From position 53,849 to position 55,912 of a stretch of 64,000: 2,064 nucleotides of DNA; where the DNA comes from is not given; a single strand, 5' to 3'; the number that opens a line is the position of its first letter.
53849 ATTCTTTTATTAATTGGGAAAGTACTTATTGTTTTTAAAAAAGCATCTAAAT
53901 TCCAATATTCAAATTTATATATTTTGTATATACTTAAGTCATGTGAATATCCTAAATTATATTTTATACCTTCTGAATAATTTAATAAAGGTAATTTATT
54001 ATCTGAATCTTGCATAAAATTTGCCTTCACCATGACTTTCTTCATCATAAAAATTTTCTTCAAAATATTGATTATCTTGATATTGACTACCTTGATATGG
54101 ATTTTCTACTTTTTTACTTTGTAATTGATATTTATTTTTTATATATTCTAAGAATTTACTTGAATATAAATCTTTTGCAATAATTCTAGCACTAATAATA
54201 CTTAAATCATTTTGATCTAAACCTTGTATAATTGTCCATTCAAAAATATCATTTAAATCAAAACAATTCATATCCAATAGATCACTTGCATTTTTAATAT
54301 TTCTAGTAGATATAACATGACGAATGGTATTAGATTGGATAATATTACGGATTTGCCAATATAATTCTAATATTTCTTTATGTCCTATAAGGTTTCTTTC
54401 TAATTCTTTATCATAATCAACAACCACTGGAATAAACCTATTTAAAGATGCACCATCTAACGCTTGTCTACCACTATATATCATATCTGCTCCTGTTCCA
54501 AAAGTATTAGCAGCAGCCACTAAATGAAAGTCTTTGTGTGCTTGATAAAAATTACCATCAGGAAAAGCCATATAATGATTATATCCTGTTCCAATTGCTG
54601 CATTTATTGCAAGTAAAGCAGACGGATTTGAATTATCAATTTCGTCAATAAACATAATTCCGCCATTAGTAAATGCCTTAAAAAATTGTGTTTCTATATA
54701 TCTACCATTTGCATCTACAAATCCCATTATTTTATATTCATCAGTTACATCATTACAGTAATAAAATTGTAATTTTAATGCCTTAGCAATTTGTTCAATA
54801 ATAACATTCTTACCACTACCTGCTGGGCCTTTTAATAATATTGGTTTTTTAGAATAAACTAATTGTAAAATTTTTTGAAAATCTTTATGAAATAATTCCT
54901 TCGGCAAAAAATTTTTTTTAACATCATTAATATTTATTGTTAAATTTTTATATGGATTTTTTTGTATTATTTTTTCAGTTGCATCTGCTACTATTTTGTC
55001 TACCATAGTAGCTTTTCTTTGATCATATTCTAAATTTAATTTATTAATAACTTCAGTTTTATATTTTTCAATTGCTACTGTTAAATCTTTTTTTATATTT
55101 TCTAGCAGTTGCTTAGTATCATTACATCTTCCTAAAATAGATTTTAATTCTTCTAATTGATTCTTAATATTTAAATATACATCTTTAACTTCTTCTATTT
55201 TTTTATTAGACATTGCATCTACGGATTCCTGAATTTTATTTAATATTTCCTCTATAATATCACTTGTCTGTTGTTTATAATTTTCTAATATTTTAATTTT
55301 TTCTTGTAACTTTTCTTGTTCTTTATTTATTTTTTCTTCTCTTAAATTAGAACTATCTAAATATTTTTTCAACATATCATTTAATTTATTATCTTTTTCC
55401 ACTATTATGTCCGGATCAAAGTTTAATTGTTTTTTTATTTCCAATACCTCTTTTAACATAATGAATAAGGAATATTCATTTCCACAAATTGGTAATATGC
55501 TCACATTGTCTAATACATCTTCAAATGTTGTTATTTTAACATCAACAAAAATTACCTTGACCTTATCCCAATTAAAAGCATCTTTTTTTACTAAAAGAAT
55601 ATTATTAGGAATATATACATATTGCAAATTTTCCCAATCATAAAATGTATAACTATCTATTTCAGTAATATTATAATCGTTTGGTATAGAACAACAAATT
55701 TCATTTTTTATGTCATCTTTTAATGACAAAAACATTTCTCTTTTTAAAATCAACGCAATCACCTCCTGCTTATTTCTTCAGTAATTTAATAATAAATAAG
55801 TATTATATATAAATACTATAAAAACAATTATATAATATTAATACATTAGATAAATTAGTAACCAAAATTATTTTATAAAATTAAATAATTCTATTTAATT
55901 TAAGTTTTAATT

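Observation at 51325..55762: Four-gene cluster built around an LRR + coiled-coil + AAA_5 (MoxR/midasin-like) ATPase with three unknown partners, one with a Zn-phospholipase-C-like ligand pattern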

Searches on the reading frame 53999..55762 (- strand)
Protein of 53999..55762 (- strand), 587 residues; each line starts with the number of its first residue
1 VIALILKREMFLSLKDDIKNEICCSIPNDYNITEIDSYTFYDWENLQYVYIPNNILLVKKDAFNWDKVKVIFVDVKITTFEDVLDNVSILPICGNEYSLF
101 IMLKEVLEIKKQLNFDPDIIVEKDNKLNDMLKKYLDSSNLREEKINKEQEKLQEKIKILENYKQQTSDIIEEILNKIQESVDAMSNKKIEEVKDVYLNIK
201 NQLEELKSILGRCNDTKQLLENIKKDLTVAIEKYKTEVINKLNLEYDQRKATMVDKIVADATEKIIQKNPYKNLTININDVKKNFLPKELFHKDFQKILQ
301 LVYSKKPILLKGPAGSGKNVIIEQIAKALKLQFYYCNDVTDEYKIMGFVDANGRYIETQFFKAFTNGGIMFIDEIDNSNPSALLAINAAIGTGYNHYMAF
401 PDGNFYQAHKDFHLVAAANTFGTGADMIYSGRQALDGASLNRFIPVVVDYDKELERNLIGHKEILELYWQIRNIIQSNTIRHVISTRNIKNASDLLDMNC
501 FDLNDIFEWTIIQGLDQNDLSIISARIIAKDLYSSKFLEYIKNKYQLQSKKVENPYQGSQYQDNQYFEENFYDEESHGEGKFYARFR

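Call 3: search_protein_families(library=pfam, proteins=[window:53999-55762:-], max_evalue=1)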
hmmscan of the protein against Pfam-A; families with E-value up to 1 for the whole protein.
window:53999-55762:- (587 aa): 20 families
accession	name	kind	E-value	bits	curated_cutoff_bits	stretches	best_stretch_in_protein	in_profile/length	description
PF07728.20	AAA_5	-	3.5e-12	47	22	1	307-422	1-125/139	AAA domain (dynein-related subfamily)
PF00004.35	AAA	-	6.2e-07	30.4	21.2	1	308-382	1-73/131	ATPase family associated with various cellular activities (AAA)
PF13173.12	AAA_14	-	0.00026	21.4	27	1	305-387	2-82/129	AAA domain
PF13306.12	LRR_5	-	0.00048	20.5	27.7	1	31-80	66-115/127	BspA type Leucine rich repeat region (6 copies)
PF12775.13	AAA_7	-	0.0027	17.7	25.8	1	300-337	28-65/181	P-loop containing dynein motor region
PF00158.32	Sigma54_activat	-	0.0034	17.5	20.2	1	291-328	8-45/168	Sigma-54 interaction domain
PF20030.5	bpMoxR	-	0.0059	16.1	27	1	278-384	7-114/205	MoxR domain in the MoxR-vWA-beta-propeller ternary systems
PF20720.3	nSTAND3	-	0.012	15.7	27.2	1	293-343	5-58/155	Novel STAND NTPase 3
PF14532.12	Sigma54_activ_2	-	0.015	15.9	25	1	296-391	12-94/138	Sigma-54 interaction domain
PF00142.24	Fer4_NifH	-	0.015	15.2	25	1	229-300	195-266/271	4Fe-4S iron sulfur cluster binding proteins, NifH/frxC family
PF12018.13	FAP206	-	0.023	14.5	33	1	142-243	3-102/272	Domain of unknown function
PF24883.2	NPHP3_N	-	0.045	14.4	24.8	1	292-337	9-59/164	Nephrocystin 3, N-terminal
PF13238.12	AAA_18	-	0.053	14.4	29.4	1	308-352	1-44/128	AAA domain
PF25199.1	nSTAND_NTPase5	-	0.07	13.4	34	1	306-330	42-66/145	Novel STAND NTPase 5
PF01078.27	Mg_chelatase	-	0.1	12.4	20.3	0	307-329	24-46/207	Magnesium chelatase, subunit ChlI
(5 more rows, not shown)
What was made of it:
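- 53999..55762 (-): A: AAA_5 (midasin/CobS/MoxR-class) ATPase with an N-terminal BspA-LRR-like segment, a helical coiled-coil-like linker and a Tyr-rich acidic C-terminal tail. The likely true start is TTG 55753 (584 aa). LRR_5 is below threshold (call 3).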

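Call 4: search_protein_families(library=padloc, proteins=[window:53999-55762:-], max_evalue=1)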
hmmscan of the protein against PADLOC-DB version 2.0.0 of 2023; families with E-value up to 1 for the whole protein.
window:53999-55762:- (587 aa): 9 families
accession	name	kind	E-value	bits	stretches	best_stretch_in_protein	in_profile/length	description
PDLC03859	LmuB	-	9.6e-07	26.4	1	81-326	321-523/611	-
PDLC04232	IetA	-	4.1e-05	21.2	1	228-376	39-184/330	-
PDLC01993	RtcR--CARF_AAA_HTH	-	0.00042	16.9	1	302-326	201-225/523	-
PDLC04231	IetA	-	0.0014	16.5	1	305-377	117-186/262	-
PDLC00914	TRIP13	-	0.0079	13.7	1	289-330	54-96/302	TRIP13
PDLC01515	Csx3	-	0.033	11.8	1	307-356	8-51/183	"CAS-I,CAS-III; associated"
PDLC00507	JetC1|JetC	-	0.034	10.4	1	143-265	257-374/1215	DUF3584 domain; MukB-like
PDLC00600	ZorA1|ZorA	-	0.04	10.4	1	145-243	542-640/677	MotA/ExbB/TolQ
PDLC03841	LeoBC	-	0.19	8.8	1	98-282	273-454/601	-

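Call 5: search_protein_families(library=phrogs, proteins=[window:53999-55762:-], max_evalue=1)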
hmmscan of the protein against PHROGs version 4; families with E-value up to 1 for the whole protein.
window:53999-55762:- (587 aa): 11 families
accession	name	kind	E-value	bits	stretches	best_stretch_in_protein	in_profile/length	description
phrog_249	-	moron, auxiliary metabolic gene and host takeover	2e-53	183.1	1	158-522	34-362/380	porphyrin biosynthesis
phrog_16448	-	other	1.2e-12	48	1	290-491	434-634/680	ATPase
phrog_1297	-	other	3.2e-06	27.4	1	296-453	15-173/356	ATPase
phrog_18041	-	unknown function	0.028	15.5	1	286-307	28-49/70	-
phrog_3779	-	tail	0.06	12.3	1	120-285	435-599/1225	tail length tape measure protein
phrog_14341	-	transcription regulation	0.25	12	1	128-210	5-87/184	transcriptional repressor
phrog_18307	-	unknown function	0.3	12.5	1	194-242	5-51/57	-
phrog_2116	-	unknown function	0.36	11.7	1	282-328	4-51/82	-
phrog_2107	-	other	0.38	11.4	1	308-333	6-31/201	thymidylate kinase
phrog_3590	-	unknown function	0.82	10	0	103-234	145-267/481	-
phrog_167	-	tail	0.85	8.2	1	147-250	53-151/1555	tail length tape measure protein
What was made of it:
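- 53999..55762 (-): Pfam AAA_5 47 bits, and phrog_249 at 2e-53 (calls 3, 5).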

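Call 6: search_protein_families(library=ncbifam, proteins=[window:53999-55762:-], max_evalue=1)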
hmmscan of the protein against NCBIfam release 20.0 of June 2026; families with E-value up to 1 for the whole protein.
window:53999-55762:- (587 aa): 9 families
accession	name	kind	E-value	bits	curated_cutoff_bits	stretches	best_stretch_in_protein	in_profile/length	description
NF038308.1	RNA_repair_RtcR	equivalog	0.00089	18.2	650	1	162-325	55-224/530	RNA repair transcriptional activator RtcR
NF003456.0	PRK05057.1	equivalog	0.0012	18.8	195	1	304-340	3-39/173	shikimate kinase AroK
TIGR01650.1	PD_CobS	equivalog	0.0012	18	558.55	1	291-447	49-215/327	cobaltochelatase subunit CobS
TIGR01243.1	CDC48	subfamily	0.0018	16.7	802.65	1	302-380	209-285/733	CDC48 family AAA ATPase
NF006959.0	PRK09436.1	equivalog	0.014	13.5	726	1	155-286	50-175/819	bifunctional aspartate kinase/homoserine dehydrogenase I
NF004066.1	PRK05580.1-3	equivalog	0.023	13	813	1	123-330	94-297/788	primosomal protein N'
NF008004.0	PRK10733.1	equivalog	0.026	12.5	1008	1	305-377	185-255/644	ATP-dependent zinc metalloprotease FtsH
NF041918.1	SAMP1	equivalog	0.16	12.5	60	1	120-166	21-67/91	ubiquitin-like small modifier protein 1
NF033916.0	antiphage_ZorA_3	subfamily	0.89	8.3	250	0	125-248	295-419/509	anti-phage ZorAB system protein ZorA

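Call 9: search_solved_structures(query=window:53999-55762:-, max_evalue=0.01, show_alignments=1)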
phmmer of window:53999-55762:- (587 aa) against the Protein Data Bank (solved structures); distinct sequences matched with E-value up to 0.01: 45.
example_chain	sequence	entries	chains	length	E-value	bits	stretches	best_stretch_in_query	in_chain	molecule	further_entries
5c3c_A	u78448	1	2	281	6e-05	25.4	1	303-462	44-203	CbbQ/NirQ/NorQ domain protein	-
9m4n_A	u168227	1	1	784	0.00027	23.3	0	303-381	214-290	Cell division control protein 48 homolog A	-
9m3v_A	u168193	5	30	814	0.00029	23.1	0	303-381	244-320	Cell division control protein 48 homolog A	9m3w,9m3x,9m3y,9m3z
6l1q_C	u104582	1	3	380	0.00041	22.7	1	294-420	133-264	CbbQ protein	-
7wub_C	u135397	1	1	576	0.00091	21.5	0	304-381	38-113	Transitional endoplasmic reticulum ATPase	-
7wub_D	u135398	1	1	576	0.00091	21.5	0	304-381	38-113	Transitional endoplasmic reticulum ATPase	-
6mck_A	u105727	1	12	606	0.0011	21.3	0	305-381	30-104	Transitional endoplasmic reticulum ATPase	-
5vc7_A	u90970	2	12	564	0.0013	21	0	303-380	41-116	VCP-like ATPase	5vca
7rlj_A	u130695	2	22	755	0.002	20.4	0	304-381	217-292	Transitional endoplasmic reticulum ATPase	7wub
8yka_A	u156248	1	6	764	0.0021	20.3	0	304-381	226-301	Transitional endoplasmic reticulum ATPase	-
5c18_A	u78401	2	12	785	0.0022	20.2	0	304-381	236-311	Transitional endoplasmic reticulum ATPase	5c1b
5g4g_A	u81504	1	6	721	0.0023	20.2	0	292-380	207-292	VCP-LIKE ATPASE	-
5g4f_A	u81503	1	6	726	0.0023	20.2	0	292-380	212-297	VCP-LIKE ATPASE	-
7y4w_A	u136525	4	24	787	0.0023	20.2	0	304-381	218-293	Transitional endoplasmic reticulum ATPase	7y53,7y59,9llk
7rlh_A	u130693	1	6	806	0.0023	20.2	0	304-381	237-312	Transitional endoplasmic reticulum ATPase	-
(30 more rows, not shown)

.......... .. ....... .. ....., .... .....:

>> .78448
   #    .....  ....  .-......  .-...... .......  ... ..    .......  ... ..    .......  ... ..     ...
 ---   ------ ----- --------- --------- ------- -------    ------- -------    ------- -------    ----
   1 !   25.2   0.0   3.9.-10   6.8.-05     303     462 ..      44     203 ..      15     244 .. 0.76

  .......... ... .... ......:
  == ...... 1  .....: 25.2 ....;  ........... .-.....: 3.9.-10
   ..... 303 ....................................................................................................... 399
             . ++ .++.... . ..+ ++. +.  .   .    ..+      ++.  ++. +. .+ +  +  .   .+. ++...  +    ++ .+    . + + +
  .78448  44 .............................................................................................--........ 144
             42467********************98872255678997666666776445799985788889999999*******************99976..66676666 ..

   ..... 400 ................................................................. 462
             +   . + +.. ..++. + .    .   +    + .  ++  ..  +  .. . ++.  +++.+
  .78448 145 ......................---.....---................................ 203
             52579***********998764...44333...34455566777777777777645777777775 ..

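Call 14: find_encoding_contigs(protein=window:53999-55762:-, flank=10000, max_places=6)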
Protein window:53999-55762:- (587 aa): no gene with exactly this product is on record in the collection.
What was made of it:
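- Tried and rejected: Exact-sequence look-up of A found nothing, because the listed GTG start is not the called start (call 14).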

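Call 16: find_homologous_proteins(query=window:53999-55762:-, max_evalue=0.00001)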
Query window:53999-55762:- (587 aa): 169 proteins with E <= 0.00001 among 8000 candidates; the best 120 are listed.
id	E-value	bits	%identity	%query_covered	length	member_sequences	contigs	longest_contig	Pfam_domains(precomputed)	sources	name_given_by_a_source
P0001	0.0e+0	1278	99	99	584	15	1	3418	PF00004.36,PF07728.21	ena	-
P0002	0.0e+0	1085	83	99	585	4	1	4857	PF00004.36,PF07728.21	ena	-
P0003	7.8e-227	773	63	95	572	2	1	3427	PF00004.36,PF07728.21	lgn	-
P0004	3.3e-226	771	63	95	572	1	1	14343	PF00004.36,PF07728.21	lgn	-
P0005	7.4e-226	770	63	95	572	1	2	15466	PF00004.36,PF07728.21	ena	-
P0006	2.2e-225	768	63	95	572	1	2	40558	PF00004.36,PF07728.21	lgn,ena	-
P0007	1.1e-224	766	63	93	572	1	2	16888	PF00004.36,PF07728.21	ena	-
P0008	4.3e-224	764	63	95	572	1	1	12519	PF00004.36,PF07728.21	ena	-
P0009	4.9e-224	764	62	95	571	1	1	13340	PF00004.36,PF07728.21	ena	-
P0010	6.7e-224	763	63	93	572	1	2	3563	PF00004.36,PF07728.21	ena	-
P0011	2.3e-223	761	62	95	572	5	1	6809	PF00004.36,PF07728.21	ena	-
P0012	2.7e-208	712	59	93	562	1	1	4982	PF00004.36,PF07728.21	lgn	-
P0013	3.8e-206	704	100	53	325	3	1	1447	PF13173.13,PF00004.36,PF07728.21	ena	-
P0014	7.6e-197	674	55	93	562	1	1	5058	PF04108.18,PF00004.36,PF07728.21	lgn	-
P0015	4.5e-194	665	56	93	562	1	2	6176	PF00004.36,PF07728.21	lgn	-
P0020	1.4e-174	600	51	93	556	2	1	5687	PF13306.13,PF00004.36,PF07728.21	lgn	-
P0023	3.3e-126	441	47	81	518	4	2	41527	PF00004.36,PF07728.21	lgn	-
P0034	5.5e-114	400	39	96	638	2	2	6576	PF13306.13,PF07728.21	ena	-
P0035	1.6e-113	399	39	93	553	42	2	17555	PF13306.13,PF07728.21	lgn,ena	-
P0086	2.1e-110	388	41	92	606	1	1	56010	PF00004.36,PF07728.21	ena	-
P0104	1.3e-106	376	39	92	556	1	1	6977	PF13306.13,PF00004.36,PF07728.21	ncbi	-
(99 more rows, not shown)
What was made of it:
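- Checked: A starts at TTG 55753 (584 aa, P0001; call 16). The LRR_5 match is below threshold (20.5 bits vs 27.7, residues 31-80; call 3), although 4 homologue clusters carry PF13306 (call 16).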

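Call 17: find_encoding_contigs(protein=P0006, flank=10000, max_places=2)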
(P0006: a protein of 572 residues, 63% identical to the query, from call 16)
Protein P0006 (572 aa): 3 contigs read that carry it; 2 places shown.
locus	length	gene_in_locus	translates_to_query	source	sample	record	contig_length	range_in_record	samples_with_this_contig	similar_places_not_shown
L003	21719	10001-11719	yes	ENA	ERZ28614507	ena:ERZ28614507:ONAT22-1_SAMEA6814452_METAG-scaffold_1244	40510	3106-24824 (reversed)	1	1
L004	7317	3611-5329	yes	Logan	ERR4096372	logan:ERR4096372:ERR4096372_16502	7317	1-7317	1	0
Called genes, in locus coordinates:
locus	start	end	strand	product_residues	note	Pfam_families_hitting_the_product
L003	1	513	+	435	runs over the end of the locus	PF19295:SufBD_N, PF01458:SUFBD_core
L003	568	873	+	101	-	-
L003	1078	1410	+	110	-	PF00436:SSB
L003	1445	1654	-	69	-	PF12844:HTH_19, PF13560:HTH_31 (weak), PF01381:HTH_3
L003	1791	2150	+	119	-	PF12844:HTH_19, PF13560:HTH_31, PF01381:HTH_3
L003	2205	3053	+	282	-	PF04085:MreC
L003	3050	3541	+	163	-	PF04093:MreD (weak)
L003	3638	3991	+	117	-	PF01245:Ribosomal_L19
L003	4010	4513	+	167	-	PF10502:Peptidase_S26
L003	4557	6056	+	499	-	-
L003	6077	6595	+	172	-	PF18143:HAD_SAK_2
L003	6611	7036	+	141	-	PF13328:HD_4 (weak)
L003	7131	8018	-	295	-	PF00126:HTH_1, PF03466:LysR_substrate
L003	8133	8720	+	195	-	PF01725:Ham1p_like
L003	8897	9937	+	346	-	PF00149:Metallophos, PF12850:Metallophos_2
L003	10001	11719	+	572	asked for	PF00004:AAA, PF07728:AAA_5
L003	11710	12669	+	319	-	PF23822:DUF7192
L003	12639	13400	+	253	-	-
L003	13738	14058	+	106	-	-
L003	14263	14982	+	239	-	-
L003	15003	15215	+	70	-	-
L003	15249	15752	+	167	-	-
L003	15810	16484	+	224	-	-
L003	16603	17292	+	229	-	PF00072:Response_reg, PF00486:Trans_reg_C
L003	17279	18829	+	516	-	PF00512:HisKA, PF02518:HATPase_c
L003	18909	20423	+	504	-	PF00501:AMP-binding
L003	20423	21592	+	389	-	PF00278:Orn_DAP_Arg_deC, PF01168:Ala_racemase_N, PF02784:Orn_Arg_deC_N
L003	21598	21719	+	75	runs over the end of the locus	-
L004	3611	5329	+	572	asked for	PF00004:AAA, PF07728:AAA_5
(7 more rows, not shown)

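Call 18: find_encoding_contigs(protein=P0023, flank=10000, max_places=2)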
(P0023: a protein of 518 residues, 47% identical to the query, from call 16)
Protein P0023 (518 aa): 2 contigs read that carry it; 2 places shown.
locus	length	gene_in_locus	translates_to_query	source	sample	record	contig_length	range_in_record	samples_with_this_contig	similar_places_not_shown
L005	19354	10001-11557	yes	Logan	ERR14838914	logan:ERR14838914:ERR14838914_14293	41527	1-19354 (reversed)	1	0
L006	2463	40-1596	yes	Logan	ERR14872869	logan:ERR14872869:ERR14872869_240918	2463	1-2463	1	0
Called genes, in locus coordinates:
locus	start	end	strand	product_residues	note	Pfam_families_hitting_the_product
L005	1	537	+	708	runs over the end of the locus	PF09371:Tex_N, PF22706:Tex_central_region, PF14639:YqgF (weak), PF16921:Tex_YqgF, PF14635:HHH_7 (weak), PF12836:HHH_3, PF17674:HHH_9, PF00575:S1, +1 more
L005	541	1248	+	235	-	PF01255:Prenyltransf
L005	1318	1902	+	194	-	-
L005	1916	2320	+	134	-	-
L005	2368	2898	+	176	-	-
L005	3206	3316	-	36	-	-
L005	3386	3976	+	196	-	PF01944:SpoIIM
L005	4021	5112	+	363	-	PF02540:NAD_synthase (faint), PF03054:tRNA_Me_trans, PF20259:tRNA_Me_trans_M, PF20258:tRNA_Me_trans_C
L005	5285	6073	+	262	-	-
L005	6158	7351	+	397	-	-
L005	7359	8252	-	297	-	PF00126:HTH_1, PF03466:LysR_substrate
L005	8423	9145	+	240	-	-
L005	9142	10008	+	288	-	-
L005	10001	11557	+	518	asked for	PF00004:AAA (faint), PF07728:AAA_5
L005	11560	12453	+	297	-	PF23822:DUF7192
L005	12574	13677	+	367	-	PF02463:SMC_N, PF13304:AAA_21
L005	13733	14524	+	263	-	-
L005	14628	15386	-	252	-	PF02535:Zip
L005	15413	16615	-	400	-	-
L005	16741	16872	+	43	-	-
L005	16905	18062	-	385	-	PF01676:Metalloenzyme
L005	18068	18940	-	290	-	PF02899:Phage_int_SAM_1, PF13102:Phage_int_SAM_5 (faint), PF13495:Phage_int_SAM_4, PF00589:Phage_integrase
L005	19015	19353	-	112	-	?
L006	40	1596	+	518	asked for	PF00004:AAA (faint), PF07728:AAA_5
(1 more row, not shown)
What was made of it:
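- Checked: In L003, A/B overlap by 10 nt and B/C by 31 nt. In L005, D/C overlap by 4 nt and C/A by 8 nt (calls 17, 18).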

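Call 19: find_encoding_contigs(protein=P0086, flank=10000, max_places=2)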
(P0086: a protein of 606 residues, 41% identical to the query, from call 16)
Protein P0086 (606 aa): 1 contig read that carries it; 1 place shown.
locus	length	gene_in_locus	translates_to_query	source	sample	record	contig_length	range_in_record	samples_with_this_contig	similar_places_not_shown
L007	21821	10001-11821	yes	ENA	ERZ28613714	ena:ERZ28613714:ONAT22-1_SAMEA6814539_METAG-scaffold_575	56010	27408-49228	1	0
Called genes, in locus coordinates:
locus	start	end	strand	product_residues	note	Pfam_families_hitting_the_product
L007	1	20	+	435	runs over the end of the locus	PF04892:VanZ-LLP1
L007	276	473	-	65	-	-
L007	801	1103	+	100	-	PF00829:Ribosomal_L21p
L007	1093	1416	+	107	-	PF04327:Peptidase_Prp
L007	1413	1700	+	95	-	PF01016:Ribosomal_L27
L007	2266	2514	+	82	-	-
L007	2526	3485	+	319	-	PF15731:MqsA_antitoxin (weak), PF01381:HTH_3 (faint), PF13274:SocA_Panacea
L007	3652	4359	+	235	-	PF02706:Wzz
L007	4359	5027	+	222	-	PF10609:ParA, PF13614:AAA_31, PF00142:Fer4_NifH (weak), PF01656:CbiA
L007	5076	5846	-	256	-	PF01145:Band_7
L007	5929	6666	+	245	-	PF01522:Polysacc_deac_1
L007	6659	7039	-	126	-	PF02118:Srg (faint)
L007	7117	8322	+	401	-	PF00070:Pyr_redox (faint), PF01134:GIDA (faint), PF01266:DAO (weak), PF01946:Thi4 (faint), PF03486:HI0933_like, PF07992:Pyr_redox_2, PF12831:FAD_oxidored (weak), PF22780:HI0933_like_1st, +1 more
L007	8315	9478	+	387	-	PF28550:DUF8436, PF03486:HI0933_like (faint), PF13450:NAD_binding_8 (faint), PF21688:FAD-depend_C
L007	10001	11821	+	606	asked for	PF00004:AAA (faint), PF07728:AAA_5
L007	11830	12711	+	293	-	PF23822:DUF7192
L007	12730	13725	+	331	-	-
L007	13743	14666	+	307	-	-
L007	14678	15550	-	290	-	PF00126:HTH_1, PF03466:LysR_substrate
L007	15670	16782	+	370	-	PF00149:Metallophos, PF12850:Metallophos_2 (weak)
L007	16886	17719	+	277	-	-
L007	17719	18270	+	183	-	PF18306:LDcluster4, PF03641:Lysine_decarbox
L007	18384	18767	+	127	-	-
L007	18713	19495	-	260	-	PF02463:SMC_N (weak), PF13175:AAA_15 (weak), PF13476:AAA_23 (weak)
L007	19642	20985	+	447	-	PF04326:SLFN_AlbA_2, PF13749:HATPase_c_4, PF13412:HTH_24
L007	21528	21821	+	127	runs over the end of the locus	-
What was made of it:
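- L007 has SocA/Panacea, Schlafen-like and AAA_15 genes within 10 kb, and L005 has an AAA_21 gene and an integrase (calls 18, 19).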
